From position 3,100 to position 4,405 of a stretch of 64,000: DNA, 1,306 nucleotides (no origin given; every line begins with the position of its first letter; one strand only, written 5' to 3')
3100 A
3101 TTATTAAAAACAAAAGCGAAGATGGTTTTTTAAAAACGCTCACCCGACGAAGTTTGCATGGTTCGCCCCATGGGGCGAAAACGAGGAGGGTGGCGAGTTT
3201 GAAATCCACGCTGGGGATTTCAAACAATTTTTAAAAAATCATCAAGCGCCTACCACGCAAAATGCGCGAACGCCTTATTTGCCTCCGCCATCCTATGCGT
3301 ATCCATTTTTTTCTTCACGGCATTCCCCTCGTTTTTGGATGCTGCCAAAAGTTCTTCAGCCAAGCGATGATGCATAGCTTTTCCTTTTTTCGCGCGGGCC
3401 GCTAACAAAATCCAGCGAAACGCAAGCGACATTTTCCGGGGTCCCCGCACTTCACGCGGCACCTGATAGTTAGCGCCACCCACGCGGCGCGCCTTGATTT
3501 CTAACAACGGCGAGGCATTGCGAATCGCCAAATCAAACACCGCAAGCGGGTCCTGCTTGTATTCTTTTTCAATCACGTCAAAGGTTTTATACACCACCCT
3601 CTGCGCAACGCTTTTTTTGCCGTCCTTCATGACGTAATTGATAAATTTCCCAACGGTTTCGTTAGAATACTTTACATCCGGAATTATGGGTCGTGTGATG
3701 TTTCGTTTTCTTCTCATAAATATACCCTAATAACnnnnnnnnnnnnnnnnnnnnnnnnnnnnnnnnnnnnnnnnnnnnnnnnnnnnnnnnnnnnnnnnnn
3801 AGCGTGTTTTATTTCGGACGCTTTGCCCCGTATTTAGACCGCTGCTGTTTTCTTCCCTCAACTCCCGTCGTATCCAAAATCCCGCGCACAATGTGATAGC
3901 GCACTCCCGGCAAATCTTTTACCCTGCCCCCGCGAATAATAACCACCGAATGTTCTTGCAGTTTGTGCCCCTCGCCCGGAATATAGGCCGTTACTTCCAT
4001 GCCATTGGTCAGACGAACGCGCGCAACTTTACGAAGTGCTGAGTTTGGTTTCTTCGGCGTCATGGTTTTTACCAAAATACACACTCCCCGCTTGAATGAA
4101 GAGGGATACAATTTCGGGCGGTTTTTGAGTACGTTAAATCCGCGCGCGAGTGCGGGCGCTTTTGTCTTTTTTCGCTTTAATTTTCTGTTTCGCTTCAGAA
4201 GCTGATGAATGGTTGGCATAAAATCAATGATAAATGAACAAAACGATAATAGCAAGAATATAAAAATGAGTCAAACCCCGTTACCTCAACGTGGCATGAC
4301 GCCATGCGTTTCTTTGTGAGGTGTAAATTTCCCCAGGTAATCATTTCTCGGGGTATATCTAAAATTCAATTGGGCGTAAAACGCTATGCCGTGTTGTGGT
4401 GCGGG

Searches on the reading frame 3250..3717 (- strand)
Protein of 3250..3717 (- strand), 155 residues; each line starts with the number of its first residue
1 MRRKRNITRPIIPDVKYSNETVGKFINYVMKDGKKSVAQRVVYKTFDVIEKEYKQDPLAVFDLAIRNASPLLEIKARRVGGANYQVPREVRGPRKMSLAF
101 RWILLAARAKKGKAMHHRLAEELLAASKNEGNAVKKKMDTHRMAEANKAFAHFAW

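Call 34: search_protein_families(library=pfam, proteins=[window:3250-3717:-], max_evalue=0.001)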
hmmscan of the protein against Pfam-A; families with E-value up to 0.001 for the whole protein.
window:3250-3717:- (155 aa): 1 family
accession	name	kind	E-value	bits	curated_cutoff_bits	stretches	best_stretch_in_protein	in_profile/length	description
PF00177.27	Ribosomal_S7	-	2.5e-58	196.3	24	1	1-148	1-148/148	Ribosomal protein S7p/S5e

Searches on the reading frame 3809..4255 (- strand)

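Call 34: search_protein_families(library=pfam, proteins=[window:3809-4255:-], max_evalue=0.001)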
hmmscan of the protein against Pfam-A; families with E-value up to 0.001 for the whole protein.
window:3809-4255:- (148 aa): 1 family
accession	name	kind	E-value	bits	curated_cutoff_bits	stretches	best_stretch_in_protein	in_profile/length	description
PF00164.32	Ribosom_S12_S23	-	1.4e-37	128.2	22.3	1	47-148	6-109/110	Ribosomal protein S12/S23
